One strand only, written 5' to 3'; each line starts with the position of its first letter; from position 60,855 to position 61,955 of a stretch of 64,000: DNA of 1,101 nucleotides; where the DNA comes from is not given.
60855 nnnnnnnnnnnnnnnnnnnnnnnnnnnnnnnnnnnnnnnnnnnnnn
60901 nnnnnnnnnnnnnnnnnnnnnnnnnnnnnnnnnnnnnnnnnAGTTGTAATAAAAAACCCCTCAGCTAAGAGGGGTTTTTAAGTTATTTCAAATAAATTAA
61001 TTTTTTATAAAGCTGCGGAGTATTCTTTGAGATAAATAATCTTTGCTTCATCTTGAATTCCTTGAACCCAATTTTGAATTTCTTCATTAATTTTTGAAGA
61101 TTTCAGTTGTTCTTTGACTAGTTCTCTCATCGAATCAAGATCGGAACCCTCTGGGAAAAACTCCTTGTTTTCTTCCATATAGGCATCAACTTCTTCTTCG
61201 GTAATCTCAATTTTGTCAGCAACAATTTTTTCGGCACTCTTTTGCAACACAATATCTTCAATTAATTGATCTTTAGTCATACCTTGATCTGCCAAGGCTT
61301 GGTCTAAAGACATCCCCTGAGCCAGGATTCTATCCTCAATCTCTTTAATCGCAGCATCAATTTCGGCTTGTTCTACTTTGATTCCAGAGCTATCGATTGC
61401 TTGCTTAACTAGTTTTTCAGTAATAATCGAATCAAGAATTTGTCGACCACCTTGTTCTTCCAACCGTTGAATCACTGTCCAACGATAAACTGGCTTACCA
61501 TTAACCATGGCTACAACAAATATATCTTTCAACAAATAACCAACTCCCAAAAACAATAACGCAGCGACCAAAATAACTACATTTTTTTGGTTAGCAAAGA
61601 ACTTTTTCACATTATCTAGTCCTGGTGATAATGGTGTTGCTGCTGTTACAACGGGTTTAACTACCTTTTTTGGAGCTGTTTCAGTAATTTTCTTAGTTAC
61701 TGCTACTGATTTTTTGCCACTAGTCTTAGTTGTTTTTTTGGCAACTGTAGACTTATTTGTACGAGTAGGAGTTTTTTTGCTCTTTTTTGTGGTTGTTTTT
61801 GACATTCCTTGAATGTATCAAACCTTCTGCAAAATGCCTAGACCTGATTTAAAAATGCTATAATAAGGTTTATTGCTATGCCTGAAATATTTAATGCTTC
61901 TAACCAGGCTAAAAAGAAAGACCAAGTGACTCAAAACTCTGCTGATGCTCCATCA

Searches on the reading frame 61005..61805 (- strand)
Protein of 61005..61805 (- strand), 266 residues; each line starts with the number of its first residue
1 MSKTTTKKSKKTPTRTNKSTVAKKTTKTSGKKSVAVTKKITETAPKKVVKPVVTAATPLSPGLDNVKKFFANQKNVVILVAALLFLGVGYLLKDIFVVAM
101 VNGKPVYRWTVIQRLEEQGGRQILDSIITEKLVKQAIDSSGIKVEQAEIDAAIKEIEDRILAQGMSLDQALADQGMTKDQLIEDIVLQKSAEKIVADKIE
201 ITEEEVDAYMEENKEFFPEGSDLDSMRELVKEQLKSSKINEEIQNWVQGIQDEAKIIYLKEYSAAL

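Call 44: search_protein_families(library=pfam, proteins=[window:61005-61805:-], max_evalue=0.001)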
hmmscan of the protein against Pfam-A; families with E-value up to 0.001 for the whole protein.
window:61005-61805:- (266 aa): 3 families
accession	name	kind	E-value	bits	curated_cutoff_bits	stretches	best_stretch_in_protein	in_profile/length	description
PF13624.11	SurA_N_3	-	8.7e-10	39.1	27.2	1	118-184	82-151/162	SurA-like N-terminal domain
PF13623.11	SurA_N_2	-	6.2e-07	29.8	28.5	1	117-157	83-123/145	SurA-like N-terminal domain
PF09312.16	SurA_N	-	1.5e-05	25.6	30.8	1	121-185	44-108/118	SurA N-terminal domain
